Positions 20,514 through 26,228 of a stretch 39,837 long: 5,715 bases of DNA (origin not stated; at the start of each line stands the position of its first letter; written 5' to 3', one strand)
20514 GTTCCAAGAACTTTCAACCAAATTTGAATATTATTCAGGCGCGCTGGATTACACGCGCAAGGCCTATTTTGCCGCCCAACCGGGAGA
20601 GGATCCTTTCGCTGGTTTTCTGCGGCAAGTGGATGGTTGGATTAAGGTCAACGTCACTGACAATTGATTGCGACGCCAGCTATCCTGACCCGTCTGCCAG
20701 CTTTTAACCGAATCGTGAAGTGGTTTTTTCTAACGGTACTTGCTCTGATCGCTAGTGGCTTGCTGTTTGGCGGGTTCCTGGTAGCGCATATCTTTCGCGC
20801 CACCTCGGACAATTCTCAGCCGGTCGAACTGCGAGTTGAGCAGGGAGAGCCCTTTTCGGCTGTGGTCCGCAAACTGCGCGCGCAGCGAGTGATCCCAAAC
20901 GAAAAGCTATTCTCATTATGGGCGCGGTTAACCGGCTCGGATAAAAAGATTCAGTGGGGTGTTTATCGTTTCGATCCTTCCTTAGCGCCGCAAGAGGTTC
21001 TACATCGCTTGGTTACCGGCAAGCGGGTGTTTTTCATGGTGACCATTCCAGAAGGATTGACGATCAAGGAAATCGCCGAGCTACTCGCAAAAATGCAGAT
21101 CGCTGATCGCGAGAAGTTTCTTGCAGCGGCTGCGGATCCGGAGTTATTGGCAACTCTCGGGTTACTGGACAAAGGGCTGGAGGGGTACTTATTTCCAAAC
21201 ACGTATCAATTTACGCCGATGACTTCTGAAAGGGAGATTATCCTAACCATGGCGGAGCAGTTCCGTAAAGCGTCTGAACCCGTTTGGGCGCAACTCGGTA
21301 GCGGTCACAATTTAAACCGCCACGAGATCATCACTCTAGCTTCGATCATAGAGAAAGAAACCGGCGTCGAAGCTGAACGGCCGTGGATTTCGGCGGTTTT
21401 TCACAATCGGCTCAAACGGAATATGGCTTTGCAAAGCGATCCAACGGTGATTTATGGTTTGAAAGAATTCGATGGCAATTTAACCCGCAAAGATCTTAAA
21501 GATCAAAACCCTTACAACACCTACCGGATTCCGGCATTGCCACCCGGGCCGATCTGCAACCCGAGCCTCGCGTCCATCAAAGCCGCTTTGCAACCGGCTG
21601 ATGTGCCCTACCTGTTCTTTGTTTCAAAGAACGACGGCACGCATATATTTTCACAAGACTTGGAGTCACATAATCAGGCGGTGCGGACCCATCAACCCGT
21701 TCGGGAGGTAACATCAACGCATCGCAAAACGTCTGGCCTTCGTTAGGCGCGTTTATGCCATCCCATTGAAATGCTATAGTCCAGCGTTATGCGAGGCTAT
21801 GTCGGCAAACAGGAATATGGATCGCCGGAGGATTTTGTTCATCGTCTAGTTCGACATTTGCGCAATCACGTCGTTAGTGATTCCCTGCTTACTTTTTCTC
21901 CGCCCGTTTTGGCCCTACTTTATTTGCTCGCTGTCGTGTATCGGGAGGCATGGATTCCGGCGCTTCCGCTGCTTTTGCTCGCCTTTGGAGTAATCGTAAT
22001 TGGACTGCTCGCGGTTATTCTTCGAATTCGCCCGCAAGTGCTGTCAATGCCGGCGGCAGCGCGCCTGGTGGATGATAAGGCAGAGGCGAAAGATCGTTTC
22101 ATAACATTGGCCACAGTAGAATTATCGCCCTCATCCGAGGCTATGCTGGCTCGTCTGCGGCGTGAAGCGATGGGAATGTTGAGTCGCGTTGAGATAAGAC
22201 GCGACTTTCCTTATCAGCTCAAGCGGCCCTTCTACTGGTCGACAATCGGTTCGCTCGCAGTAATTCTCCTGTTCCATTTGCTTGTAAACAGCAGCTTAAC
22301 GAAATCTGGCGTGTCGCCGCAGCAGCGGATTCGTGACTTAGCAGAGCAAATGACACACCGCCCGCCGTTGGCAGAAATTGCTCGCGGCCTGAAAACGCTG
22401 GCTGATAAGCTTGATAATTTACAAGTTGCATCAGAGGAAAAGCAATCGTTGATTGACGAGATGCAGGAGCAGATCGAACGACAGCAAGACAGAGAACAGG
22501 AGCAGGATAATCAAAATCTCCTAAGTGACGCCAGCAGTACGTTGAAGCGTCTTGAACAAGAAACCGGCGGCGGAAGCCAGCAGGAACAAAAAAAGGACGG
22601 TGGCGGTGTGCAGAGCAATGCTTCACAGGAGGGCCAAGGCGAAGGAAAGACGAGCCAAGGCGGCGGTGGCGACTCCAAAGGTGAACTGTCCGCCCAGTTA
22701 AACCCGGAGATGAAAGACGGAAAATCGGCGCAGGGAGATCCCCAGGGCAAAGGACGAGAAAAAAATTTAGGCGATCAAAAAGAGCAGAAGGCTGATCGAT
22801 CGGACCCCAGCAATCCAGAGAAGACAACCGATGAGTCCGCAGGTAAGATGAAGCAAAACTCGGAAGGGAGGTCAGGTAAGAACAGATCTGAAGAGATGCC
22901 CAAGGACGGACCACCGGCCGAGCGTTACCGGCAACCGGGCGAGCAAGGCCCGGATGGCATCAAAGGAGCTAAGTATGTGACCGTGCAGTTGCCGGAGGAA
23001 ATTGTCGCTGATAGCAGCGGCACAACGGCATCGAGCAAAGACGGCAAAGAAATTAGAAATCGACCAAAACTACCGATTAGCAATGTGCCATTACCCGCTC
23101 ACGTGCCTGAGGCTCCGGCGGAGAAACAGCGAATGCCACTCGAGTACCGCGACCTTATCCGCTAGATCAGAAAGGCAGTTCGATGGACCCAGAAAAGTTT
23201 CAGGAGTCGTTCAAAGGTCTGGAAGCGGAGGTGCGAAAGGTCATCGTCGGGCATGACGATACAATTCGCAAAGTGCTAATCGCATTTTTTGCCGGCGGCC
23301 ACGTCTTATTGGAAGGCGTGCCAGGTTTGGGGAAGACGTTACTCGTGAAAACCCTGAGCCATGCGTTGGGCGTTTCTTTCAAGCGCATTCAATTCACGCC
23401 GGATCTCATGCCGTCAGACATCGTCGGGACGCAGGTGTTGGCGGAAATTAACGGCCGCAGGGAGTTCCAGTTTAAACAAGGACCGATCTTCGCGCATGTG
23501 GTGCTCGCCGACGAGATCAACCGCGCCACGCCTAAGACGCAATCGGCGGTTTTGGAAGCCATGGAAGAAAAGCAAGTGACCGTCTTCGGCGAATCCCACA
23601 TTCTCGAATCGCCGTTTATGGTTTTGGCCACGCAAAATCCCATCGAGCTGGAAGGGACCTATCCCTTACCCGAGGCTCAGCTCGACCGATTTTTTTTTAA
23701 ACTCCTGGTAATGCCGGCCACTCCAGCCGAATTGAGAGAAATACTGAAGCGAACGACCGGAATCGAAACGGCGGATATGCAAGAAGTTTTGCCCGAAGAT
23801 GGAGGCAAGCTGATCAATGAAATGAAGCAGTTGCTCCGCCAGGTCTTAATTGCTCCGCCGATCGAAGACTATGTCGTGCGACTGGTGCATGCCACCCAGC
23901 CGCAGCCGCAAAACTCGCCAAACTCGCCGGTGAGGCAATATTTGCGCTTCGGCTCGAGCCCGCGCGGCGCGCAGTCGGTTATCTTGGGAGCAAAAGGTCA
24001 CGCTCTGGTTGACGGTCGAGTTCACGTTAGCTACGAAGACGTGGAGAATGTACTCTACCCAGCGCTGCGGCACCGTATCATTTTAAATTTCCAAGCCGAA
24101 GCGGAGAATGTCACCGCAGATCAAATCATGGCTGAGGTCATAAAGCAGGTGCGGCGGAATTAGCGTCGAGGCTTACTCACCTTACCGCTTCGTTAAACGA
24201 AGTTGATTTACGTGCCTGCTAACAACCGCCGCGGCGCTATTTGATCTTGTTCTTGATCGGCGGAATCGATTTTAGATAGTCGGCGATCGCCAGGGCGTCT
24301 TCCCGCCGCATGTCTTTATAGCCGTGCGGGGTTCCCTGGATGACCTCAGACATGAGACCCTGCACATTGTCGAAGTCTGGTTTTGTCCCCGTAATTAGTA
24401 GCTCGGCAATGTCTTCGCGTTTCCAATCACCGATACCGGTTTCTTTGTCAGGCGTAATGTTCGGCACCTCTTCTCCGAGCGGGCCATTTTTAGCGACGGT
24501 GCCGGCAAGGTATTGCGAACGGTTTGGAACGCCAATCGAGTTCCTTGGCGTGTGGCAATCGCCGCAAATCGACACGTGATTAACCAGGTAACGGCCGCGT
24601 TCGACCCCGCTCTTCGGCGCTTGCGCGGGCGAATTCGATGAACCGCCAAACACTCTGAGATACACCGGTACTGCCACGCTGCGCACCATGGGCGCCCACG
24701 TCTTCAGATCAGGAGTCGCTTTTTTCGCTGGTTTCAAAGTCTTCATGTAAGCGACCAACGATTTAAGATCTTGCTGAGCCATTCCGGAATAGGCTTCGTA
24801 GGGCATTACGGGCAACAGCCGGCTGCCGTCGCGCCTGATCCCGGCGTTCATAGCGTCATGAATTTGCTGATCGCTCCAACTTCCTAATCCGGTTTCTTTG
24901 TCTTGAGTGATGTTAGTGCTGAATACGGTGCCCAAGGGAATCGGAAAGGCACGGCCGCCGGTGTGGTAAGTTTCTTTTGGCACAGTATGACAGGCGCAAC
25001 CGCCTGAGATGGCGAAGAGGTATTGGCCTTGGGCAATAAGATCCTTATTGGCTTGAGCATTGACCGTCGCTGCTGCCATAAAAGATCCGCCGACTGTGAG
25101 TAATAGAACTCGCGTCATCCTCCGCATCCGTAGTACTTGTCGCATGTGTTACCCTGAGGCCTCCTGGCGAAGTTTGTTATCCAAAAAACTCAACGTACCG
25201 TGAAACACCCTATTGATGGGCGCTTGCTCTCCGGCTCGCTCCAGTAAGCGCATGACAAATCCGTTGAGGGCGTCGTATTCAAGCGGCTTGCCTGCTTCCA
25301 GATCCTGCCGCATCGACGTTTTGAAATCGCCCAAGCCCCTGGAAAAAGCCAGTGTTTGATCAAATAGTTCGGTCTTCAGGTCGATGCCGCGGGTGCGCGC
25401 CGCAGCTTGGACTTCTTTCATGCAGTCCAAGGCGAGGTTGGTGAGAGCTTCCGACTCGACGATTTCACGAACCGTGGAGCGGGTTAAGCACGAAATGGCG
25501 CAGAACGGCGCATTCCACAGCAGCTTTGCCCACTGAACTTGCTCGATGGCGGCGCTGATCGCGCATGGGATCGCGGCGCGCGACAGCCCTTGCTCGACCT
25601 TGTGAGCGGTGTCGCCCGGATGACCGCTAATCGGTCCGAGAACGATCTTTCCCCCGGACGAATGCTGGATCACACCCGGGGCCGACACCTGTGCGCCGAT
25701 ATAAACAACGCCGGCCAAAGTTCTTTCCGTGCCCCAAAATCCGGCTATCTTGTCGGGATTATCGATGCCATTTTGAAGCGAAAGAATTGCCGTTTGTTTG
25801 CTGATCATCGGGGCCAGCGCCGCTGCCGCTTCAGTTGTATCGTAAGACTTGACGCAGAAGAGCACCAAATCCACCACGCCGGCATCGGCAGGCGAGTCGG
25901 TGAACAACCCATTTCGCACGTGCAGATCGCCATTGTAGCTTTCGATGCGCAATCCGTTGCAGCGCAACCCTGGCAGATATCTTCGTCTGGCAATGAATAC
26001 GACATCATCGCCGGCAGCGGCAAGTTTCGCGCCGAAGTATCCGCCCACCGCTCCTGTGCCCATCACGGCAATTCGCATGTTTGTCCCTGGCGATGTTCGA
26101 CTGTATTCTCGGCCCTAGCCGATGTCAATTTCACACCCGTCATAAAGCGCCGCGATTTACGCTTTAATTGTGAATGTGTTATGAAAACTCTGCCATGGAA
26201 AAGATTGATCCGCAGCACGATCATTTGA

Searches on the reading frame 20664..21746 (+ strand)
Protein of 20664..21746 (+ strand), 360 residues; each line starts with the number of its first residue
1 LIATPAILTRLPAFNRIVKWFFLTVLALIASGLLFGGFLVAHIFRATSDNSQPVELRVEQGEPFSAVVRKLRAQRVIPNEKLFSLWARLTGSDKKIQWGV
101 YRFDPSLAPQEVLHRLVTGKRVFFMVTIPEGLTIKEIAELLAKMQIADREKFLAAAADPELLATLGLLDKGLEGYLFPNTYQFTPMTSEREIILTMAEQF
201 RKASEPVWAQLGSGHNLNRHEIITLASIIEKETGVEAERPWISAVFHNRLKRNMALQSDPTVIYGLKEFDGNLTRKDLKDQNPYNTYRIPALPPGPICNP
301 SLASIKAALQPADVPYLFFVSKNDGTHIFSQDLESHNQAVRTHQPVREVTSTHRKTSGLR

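Call 38: search_protein_families(library=pfam, proteins=[window:20664-21746:+], max_evalue=0.0001)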
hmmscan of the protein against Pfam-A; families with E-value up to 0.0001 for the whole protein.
window:20664-21746:+ (360 aa): 1 family
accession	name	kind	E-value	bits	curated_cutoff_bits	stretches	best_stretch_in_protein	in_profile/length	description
PF02618.21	YceG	-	1.5e-90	303.8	32.4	1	57-341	2-274/275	YceG-like family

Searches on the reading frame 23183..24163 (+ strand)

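Call 38: search_protein_families(library=pfam, proteins=[window:23183-24163:+], max_evalue=0.0001)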
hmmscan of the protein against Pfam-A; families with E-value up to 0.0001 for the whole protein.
window:23183-24163:+ (326 aa): 8 families
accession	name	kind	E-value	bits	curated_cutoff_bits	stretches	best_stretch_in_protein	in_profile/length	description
PF07726.17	AAA_3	-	1.3e-63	213.1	27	1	40-171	1-130/131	ATPase family associated with various cellular activities (AAA)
PF07728.20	AAA_5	-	1.2e-16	61.4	22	1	40-170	1-139/139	AAA domain (dynein-related subfamily)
PF17863.7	AAA_lid_2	-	1.4e-16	60.4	22.7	1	251-318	6-73/74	AAA lid domain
PF20030.5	bpMoxR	-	4e-10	39.6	27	1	15-200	8-190/205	MoxR domain in the MoxR-vWA-beta-propeller ternary systems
PF00004.35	AAA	-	4.5e-08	34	21.2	1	41-153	1-110/131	ATPase family associated with various cellular activities (AAA)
PF05496.18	RuvB_N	-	8.7e-07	29.3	27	1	39-134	34-115/159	Holliday junction DNA helicase RuvB P-loop domain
PF00493.29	MCM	-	2.9e-05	23.8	23.3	1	39-155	58-175/224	MCM P-loop domain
PF01078.27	Mg_chelatase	-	5.6e-05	23.1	20.3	0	21-62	5-46/207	Magnesium chelatase, subunit ChlI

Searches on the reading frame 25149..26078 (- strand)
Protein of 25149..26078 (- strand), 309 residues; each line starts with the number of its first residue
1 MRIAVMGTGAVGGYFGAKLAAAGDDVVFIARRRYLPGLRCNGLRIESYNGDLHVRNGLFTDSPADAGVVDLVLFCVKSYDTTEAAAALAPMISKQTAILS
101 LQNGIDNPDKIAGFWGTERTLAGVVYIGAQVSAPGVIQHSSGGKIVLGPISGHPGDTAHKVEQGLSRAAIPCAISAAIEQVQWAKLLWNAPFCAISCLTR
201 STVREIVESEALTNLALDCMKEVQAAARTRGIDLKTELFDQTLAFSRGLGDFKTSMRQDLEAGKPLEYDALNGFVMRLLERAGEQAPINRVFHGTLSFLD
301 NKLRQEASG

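Call 51: search_protein_families(library=ncbifam, proteins=[window:25149-26078:-], max_evalue=0.00001)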
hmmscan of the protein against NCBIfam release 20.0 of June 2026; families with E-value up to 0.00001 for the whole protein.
window:25149-26078:- (309 aa): 16 families
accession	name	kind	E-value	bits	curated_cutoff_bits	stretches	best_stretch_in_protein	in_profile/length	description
TIGR00745.1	apbA_panE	subfamily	2.3e-67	227.5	141.35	1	2-300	1-302/305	2-dehydropantoate 2-reductase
NF005091.0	PRK06522.2-2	equivalog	6.6e-65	219.3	252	1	1-297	2-294/302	2-dehydropantoate 2-reductase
NF005089.0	PRK06522.1-4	subfamily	7e-62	209.7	223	2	111-298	130-316/326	2-dehydropantoate 2-reductase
NF004887.0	PRK06249.1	equivalog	1.4e-59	201.9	360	1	1-303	6-314/316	putative 2-dehydropantoate 2-reductase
NF005094.0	PRK06522.2-5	equivalog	7.5e-53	179.8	382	1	1-294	1-296/307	2-dehydropantoate 2-reductase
NF006083.0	PRK08229.1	equivalog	1e-43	149.6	371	1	1-210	3-209/341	2-dehydropantoate 2-reductase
NF005092.1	PRK06522.2-3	equivalog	1.1e-40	139.7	500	1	1-293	1-288/296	2-dehydropantoate 2-reductase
NF005088.0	PRK06522.1-2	subfamily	2.9e-33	115.3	371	1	1-292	1-294/308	2-dehydropantoate 2-reductase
NF009541.0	PRK12921.1-1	equivalog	2.4e-30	105.8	338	1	2-292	7-285/297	oxidoreductase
NF005087.0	PRK06522.1-1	equivalog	2.9e-22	79.2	351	1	1-293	1-282/296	2-dehydropantoate 2-reductase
NF005093.0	PRK06522.2-4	equivalog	6.4e-21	75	308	1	1-302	4-299/304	2-dehydropantoate 2-reductase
NF004311.0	PRK05708.1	equivalog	1.6e-20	73.2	378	1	2-294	4-291/305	putative 2-dehydropantoate 2-reductase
NF009542.0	PRK12921.1-4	equivalog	8.2e-19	68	288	1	1-279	2-262/286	oxidoreductase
NF009543.0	PRK12921.1-5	equivalog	8e-18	64.6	339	1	1-291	1-294/305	oxidoreductase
NF005090.0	PRK06522.2-1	equivalog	1.2e-06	28.1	496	1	1-287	3-280/296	2-dehydropantoate 2-reductase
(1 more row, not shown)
